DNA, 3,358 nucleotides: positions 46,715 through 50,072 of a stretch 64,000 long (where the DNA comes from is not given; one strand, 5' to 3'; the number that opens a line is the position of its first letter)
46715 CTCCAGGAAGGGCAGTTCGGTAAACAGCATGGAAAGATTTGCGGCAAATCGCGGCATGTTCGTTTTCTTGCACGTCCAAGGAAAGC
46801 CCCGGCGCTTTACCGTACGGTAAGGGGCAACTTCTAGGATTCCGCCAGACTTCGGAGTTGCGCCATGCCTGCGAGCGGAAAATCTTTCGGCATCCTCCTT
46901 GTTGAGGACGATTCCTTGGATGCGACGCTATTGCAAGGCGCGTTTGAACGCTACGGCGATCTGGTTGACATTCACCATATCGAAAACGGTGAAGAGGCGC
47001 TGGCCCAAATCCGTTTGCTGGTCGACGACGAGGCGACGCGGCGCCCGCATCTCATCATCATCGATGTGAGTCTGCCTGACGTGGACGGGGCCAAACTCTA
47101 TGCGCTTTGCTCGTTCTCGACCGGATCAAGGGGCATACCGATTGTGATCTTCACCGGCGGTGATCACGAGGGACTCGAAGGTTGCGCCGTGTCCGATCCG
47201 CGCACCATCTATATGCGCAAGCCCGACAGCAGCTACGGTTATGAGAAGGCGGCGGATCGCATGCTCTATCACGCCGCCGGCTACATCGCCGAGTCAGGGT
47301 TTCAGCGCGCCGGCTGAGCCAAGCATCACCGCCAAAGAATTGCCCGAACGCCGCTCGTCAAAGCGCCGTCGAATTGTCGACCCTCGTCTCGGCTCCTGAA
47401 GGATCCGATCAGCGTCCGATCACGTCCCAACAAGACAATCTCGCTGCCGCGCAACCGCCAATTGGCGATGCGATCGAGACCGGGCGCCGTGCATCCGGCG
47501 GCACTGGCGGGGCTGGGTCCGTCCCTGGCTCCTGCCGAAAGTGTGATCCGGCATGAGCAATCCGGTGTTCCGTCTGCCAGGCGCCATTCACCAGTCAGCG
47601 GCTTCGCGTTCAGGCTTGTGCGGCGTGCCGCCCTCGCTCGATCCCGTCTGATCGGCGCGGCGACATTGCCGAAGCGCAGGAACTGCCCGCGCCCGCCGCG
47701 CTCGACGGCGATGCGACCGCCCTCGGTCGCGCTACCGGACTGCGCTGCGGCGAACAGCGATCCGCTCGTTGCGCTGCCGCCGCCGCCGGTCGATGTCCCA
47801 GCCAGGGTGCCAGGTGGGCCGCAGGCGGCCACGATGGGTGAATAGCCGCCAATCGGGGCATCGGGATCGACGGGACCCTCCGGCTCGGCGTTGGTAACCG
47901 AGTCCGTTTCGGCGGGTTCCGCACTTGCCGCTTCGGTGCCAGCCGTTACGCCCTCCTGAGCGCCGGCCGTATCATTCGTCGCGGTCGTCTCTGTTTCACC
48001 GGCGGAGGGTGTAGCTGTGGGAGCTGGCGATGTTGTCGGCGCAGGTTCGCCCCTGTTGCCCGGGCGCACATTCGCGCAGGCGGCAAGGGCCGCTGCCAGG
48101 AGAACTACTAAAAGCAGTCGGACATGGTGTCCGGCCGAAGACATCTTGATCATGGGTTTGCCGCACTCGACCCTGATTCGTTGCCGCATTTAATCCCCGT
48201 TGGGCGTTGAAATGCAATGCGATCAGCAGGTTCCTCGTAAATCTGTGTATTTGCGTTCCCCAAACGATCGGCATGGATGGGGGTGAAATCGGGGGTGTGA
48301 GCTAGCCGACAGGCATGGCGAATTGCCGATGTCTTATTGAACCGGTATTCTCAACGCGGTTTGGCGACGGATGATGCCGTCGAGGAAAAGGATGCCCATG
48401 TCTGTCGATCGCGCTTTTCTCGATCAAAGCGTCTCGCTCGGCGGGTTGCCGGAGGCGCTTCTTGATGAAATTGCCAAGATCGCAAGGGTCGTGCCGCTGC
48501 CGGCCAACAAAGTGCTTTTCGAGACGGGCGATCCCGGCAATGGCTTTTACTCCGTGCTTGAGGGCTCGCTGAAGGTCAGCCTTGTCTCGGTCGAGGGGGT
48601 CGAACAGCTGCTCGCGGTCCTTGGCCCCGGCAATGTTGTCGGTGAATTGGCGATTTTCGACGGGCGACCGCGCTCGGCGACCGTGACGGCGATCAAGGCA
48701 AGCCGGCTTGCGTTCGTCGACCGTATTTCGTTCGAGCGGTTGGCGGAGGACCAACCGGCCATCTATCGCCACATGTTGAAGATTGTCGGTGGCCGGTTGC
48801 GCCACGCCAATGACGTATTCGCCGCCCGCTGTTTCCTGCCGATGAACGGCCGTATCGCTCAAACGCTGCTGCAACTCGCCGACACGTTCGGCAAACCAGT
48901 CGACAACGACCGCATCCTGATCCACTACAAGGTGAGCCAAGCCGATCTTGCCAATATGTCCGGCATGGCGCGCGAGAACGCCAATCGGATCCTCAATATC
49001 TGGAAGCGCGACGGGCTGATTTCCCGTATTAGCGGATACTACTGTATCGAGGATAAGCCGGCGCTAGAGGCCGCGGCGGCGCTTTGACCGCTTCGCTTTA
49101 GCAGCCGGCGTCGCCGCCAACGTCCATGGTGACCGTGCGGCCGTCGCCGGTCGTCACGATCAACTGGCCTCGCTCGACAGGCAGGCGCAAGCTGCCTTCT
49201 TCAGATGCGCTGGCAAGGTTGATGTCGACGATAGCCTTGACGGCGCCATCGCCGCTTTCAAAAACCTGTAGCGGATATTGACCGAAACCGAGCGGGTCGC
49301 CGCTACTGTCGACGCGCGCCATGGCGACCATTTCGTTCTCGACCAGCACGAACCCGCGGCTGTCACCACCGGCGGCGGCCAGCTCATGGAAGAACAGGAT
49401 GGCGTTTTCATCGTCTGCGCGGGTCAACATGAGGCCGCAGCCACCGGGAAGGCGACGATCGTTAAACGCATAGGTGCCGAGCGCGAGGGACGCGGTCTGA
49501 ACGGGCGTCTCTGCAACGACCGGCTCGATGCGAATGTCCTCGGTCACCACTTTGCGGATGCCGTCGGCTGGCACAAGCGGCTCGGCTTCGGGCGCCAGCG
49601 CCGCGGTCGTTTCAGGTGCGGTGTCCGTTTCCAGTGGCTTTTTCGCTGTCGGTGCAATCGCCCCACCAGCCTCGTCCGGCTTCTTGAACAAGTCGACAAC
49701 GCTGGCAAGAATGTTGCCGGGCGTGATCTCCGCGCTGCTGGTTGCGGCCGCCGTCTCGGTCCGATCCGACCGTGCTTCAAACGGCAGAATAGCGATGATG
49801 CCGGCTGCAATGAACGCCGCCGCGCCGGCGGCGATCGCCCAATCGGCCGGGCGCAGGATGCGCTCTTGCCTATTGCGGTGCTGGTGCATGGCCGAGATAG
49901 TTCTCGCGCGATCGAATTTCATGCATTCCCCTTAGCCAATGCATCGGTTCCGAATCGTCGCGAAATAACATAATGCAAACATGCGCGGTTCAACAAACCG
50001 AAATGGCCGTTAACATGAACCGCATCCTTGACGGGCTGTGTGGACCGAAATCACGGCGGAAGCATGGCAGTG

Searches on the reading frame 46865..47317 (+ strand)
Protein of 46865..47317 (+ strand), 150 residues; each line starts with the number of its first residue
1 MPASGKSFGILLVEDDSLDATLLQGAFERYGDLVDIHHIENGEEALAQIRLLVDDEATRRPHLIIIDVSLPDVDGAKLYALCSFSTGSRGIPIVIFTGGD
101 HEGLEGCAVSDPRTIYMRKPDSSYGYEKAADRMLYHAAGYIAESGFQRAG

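Call 19: search_protein_families(library=pfam, proteins=[window:46865-47317:+], max_evalue=0.01)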
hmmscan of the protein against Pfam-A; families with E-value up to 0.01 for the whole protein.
window:46865-47317:+ (150 aa): 1 family
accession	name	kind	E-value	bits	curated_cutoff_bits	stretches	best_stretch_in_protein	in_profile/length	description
PF00072.30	Response_reg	-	3.5e-09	37.2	30.2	1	10-101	1-81/111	Response regulator receiver domain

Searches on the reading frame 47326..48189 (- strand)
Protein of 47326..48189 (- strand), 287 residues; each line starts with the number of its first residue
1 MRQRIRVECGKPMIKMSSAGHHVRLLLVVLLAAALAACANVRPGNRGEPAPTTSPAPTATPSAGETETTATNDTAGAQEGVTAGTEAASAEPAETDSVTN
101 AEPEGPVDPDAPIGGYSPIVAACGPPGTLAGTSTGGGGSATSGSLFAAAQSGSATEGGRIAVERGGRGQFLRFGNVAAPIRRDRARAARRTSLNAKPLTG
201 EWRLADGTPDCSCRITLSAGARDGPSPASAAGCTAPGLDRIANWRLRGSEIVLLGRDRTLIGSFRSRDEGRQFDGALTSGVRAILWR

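Call 19: search_protein_families(library=pfam, proteins=[window:47326-48189:-], max_evalue=0.01)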
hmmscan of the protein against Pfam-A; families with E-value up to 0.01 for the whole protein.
window:47326-48189:- (287 aa): 1 family
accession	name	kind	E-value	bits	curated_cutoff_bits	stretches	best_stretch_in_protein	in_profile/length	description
PF02974.19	Inh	-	4e-09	36.9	25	1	194-285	3-95/97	Protease inhibitor Inh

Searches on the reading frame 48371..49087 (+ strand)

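Call 19: search_protein_families(library=pfam, proteins=[window:48371-49087:+], max_evalue=0.01)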
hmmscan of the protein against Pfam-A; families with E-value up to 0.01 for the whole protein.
window:48371-49087:+ (238 aa): 3 families
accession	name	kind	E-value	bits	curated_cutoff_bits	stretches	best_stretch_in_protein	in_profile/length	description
PF00027.35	cNMP_binding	-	2.1e-22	79.3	27.5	1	42-126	3-87/89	Cyclic nucleotide-binding domain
PF13545.12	HTH_Crp_2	-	2.1e-15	56.9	27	1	160-234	1-69/70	Crp-like helix-turn-helix domain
PF12802.13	MarR_2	-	0.0067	17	27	0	188-220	21-53/61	MarR family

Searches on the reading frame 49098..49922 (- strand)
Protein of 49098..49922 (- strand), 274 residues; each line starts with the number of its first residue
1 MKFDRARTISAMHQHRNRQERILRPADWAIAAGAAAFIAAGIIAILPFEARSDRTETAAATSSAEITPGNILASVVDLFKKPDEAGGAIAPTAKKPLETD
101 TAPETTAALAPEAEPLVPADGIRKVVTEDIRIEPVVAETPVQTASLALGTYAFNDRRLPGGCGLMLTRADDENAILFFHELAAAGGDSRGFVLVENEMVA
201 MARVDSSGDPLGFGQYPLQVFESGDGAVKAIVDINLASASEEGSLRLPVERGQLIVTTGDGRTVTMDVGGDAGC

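Call 19: search_protein_families(library=pfam, proteins=[window:49098-49922:-], max_evalue=0.01)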
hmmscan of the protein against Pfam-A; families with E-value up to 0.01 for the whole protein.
window:49098-49922:- (274 aa): 0 families

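Call 20: list_cluster_members(proteins=[P0001, P0003, window:49098-49922:-])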
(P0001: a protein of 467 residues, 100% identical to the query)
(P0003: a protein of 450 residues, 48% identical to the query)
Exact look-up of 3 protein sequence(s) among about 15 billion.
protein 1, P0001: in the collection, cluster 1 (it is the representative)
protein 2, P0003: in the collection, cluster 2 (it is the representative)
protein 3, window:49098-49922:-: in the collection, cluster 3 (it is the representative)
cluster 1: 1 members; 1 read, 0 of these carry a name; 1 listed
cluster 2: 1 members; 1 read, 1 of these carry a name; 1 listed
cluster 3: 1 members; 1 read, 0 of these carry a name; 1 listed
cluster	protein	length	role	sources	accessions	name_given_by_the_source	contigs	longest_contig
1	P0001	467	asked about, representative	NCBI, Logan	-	-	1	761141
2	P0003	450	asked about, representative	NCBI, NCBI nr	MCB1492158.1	MAG: sigma-54-dependent Fis family transcriptional regulator [Rhodobiaceae bacterium] | sigma-54-dependent Fis family transcriptional regulator [Rhodobiaceae bacterium]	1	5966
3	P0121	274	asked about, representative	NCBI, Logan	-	-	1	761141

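Call 84: search_protein_families(library=padloc, proteins=[window:49098-49922:-], max_evalue=0.001)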
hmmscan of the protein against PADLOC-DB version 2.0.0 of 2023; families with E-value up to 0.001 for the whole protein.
window:49098-49922:- (274 aa): 0 families
